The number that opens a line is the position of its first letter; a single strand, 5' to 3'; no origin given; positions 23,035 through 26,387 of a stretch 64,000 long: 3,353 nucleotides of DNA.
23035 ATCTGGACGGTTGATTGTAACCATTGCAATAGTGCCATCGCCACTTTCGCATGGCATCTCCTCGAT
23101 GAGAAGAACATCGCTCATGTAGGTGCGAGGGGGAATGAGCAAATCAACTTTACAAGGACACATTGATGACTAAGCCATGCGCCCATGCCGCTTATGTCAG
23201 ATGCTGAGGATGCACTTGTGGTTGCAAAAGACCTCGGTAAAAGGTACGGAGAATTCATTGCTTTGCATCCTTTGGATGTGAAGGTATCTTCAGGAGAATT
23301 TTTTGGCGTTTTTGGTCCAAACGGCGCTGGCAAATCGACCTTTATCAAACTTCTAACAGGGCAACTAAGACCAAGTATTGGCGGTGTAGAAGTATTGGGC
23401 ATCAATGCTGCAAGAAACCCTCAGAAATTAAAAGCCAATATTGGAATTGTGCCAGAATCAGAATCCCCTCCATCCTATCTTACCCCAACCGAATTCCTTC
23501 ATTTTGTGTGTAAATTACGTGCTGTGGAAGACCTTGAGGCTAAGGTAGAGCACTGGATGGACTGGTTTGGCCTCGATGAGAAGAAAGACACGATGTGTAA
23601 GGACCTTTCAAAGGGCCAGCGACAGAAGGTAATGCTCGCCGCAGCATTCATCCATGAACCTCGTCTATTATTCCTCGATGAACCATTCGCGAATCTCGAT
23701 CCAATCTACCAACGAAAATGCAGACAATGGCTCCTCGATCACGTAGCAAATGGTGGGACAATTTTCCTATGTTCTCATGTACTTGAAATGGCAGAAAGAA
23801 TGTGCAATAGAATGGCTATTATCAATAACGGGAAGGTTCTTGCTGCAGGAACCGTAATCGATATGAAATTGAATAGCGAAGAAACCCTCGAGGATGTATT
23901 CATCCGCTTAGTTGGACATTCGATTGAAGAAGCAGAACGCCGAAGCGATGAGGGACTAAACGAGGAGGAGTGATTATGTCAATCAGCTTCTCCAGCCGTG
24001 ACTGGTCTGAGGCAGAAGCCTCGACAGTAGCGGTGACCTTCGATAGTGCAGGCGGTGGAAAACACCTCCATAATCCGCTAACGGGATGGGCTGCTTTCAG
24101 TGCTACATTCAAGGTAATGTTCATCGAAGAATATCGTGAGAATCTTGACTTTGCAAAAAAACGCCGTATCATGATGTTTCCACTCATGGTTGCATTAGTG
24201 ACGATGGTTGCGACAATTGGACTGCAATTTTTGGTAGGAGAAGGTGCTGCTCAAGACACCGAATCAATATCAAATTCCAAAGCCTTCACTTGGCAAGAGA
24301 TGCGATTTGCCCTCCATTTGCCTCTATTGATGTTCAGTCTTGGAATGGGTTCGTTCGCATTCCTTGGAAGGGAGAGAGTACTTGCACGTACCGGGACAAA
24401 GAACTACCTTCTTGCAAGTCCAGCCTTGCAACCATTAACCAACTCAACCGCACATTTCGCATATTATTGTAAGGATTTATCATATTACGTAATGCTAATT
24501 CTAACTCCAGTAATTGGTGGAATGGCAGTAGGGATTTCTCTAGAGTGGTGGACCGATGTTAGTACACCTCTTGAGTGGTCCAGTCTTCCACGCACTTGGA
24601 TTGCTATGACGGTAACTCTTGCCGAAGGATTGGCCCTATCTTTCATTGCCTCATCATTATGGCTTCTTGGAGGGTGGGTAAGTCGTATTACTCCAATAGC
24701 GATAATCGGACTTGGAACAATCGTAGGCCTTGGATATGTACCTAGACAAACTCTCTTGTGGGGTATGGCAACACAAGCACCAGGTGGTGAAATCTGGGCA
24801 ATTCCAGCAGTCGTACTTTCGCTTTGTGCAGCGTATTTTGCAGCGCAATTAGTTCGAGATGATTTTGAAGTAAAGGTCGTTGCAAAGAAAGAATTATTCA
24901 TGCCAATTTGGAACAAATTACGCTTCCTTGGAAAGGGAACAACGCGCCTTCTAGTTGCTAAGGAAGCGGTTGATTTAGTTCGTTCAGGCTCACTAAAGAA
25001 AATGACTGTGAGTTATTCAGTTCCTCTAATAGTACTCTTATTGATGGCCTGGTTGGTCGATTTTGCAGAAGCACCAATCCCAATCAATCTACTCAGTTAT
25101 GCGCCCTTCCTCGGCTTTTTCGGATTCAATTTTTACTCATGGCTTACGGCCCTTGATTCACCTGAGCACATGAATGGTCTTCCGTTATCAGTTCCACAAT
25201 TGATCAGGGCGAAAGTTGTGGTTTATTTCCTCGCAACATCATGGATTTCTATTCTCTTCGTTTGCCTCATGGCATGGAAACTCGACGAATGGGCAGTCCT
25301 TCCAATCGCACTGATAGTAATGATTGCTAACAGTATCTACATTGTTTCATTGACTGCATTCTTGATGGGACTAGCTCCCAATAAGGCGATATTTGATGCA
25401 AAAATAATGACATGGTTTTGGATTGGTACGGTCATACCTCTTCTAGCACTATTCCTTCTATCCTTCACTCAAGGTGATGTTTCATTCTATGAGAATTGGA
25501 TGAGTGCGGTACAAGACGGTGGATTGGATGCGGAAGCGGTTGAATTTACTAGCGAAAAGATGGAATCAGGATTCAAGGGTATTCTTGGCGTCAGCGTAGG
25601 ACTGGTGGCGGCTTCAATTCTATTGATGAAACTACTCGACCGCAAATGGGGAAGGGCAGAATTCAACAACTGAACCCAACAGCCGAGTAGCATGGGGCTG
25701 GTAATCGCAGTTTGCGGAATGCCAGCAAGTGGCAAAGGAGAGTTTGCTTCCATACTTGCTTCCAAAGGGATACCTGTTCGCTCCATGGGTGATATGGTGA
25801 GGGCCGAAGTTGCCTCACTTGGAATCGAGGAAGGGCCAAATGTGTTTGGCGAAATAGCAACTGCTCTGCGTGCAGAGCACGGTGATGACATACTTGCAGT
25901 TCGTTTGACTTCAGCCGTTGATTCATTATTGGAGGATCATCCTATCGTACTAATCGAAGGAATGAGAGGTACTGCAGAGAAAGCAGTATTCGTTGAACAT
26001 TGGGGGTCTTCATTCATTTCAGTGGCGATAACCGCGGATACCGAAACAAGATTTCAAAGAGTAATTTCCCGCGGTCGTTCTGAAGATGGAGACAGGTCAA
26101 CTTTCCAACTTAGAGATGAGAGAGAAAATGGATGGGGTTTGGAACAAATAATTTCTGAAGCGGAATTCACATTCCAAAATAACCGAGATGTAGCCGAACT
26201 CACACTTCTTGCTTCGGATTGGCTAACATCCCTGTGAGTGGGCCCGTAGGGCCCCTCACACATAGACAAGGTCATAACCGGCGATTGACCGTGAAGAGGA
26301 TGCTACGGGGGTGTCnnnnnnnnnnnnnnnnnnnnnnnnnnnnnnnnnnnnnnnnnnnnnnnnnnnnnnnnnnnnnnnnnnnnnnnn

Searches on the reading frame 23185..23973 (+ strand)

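Call 3: search_protein_families(library=pfam, proteins=[window:23185-23973:+], max_evalue=0.1)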
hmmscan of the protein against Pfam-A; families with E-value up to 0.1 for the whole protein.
window:23185-23973:+ (262 aa): 11 families
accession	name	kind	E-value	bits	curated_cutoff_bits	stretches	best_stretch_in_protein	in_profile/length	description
PF00005.33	ABC_tran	-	1.1e-28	100.9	25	1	27-169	1-137/137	ABC transporter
PF13304.12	AAA_21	-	1e-09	39.4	27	2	140-198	237-298/304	AAA domain, putative AbiEii toxin, Type IV TA system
PF13558.12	SbcC_Walker_B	-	0.003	18.2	27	1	157-181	62-86/90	SbcC/RAD50-like, Walker B motif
PF02463.25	SMC_N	-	0.0036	17.2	40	0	38-54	25-41/220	RecF/RecN/SMC N terminal domain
PF13476.12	AAA_23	-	0.0061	17.6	27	1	37-58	19-40/201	AAA domain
PF13514.12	AAA_27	-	0.0076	16.3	22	1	19-55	9-44/206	AAA domain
PF13401.12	AAA_22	-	0.013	16.3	27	1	40-109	8-55/130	AAA domain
PF13555.12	AAA_29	-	0.023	14.9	27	1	34-54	19-39/61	P-loop containing region of AAA domain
PF00903.31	Glyoxalase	-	0.062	14.1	20.6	1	112-209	7-87/121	Glyoxalase/Bleomycin resistance protein/Dioxygenase superfamily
PF13604.12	AAA_30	-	0.082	13.1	27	0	37-88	17-68/191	AAA domain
PF03193.22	RsgA_GTPase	-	0.086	13.1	30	0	38-68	107-137/174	RsgA GTPase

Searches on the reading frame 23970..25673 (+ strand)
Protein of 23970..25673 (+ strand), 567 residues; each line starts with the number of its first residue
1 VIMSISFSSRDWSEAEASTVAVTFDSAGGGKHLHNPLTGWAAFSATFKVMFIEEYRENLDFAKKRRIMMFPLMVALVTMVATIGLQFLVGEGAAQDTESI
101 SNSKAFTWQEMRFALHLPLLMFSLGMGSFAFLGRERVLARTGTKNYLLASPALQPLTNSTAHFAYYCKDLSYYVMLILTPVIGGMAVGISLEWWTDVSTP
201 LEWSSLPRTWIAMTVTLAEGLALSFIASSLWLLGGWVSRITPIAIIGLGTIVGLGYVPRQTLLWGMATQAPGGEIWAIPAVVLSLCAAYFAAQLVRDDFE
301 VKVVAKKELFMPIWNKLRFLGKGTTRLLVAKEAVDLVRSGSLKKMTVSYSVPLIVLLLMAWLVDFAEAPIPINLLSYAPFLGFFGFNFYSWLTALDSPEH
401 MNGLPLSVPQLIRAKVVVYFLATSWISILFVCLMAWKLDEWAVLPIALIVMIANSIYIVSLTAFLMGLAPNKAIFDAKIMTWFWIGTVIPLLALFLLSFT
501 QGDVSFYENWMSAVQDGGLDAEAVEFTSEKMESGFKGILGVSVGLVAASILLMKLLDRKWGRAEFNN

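Call 3: search_protein_families(library=pfam, proteins=[window:23970-25673:+], max_evalue=0.1)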
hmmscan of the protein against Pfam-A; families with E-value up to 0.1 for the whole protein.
window:23970-25673:+ (567 aa): 0 families

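Call 4: search_protein_families(library=ncbifam, proteins=[window:23970-25673:+], max_evalue=0.1)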
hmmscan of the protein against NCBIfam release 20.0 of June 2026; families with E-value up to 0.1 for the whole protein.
window:23970-25673:+ (567 aa): 1 family
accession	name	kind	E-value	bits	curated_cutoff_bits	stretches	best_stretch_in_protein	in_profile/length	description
TIGR01735.1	FGAM_synt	equivalog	0.071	10.4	1123.05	1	444-525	688-768/1307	phosphoribosylformylglycinamidine synthase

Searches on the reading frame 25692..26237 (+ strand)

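Call 3: search_protein_families(library=pfam, proteins=[window:25692-26237:+], max_evalue=0.1)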
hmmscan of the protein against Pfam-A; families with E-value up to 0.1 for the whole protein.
window:25692-26237:+ (181 aa): 4 families
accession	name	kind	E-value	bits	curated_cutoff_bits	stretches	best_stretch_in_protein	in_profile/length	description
PF13238.12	AAA_18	-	7.5e-10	39.8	29.4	1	5-135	1-119/128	AAA domain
PF13207.12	AAA_17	-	4.1e-09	37.3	27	1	9-132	2-130/136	AAA domain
PF13671.12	AAA_33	-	0.00051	20.8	27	1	4-135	1-125/143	AAA domain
PF00406.28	ADK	-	0.015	15.9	26.8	1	7-42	1-37/151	Adenylate kinase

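Call 4: search_protein_families(library=ncbifam, proteins=[window:25692-26237:+], max_evalue=0.1)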
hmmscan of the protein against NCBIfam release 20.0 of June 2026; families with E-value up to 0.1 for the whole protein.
window:25692-26237:+ (181 aa): 15 families
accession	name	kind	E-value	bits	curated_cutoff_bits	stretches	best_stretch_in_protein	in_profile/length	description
NF041025.1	antiphage_deaminase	equivalog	0.00025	20.1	400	1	80-164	103-191/437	anti-phage dCTP deaminase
NF006226.0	PRK08356.1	equivalog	0.00066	19.5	189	1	54-139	69-147/195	hypothetical protein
TIGR01360.1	aden_kin_iso1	equivalog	0.0012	18.5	284.1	1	4-131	5-131/188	adenylate kinase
TIGR01351.1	adk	subfamily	0.0017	18.1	168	1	7-42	4-40/212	adenylate kinase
NF011104.0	PRK14531.1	equivalog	0.0018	18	160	1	7-134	7-135/183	adenylate kinase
NF002700.0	PRK02496.1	equivalog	0.0026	17.4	262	0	7-41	6-41/184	adenylate kinase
NF001384.0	PRK00279.2-2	equivalog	0.0039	17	152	1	6-56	6-58/191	adenylate kinase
NF001379.0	PRK00279.1-1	equivalog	0.0041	16.5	268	1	5-42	3-41/216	adenylate kinase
NF001381.0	PRK00279.1-3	equivalog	0.0064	16.2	187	1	5-42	3-41/188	adenylate kinase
NF001380.0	PRK00279.1-2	equivalog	0.0066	15.8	251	1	5-42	3-41/216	adenylate kinase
NF011100.0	PRK14527.1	equivalog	0.017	14.7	154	1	4-132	8-137/191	adenylate kinase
NF011105.0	PRK14532.1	equivalog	0.034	13.6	162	1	6-49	4-47/189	adenylate kinase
NF010381.0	PRK13808.1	equivalog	0.051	13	426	1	7-42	5-41/335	adenylate kinase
TIGR02173.1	cyt_kin_arch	equivalog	0.079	13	102.1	0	3-25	1-23/169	(d)CMP kinase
NF011101.0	PRK14528.1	equivalog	0.079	12.6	195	0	6-41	5-41/187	adenylate kinase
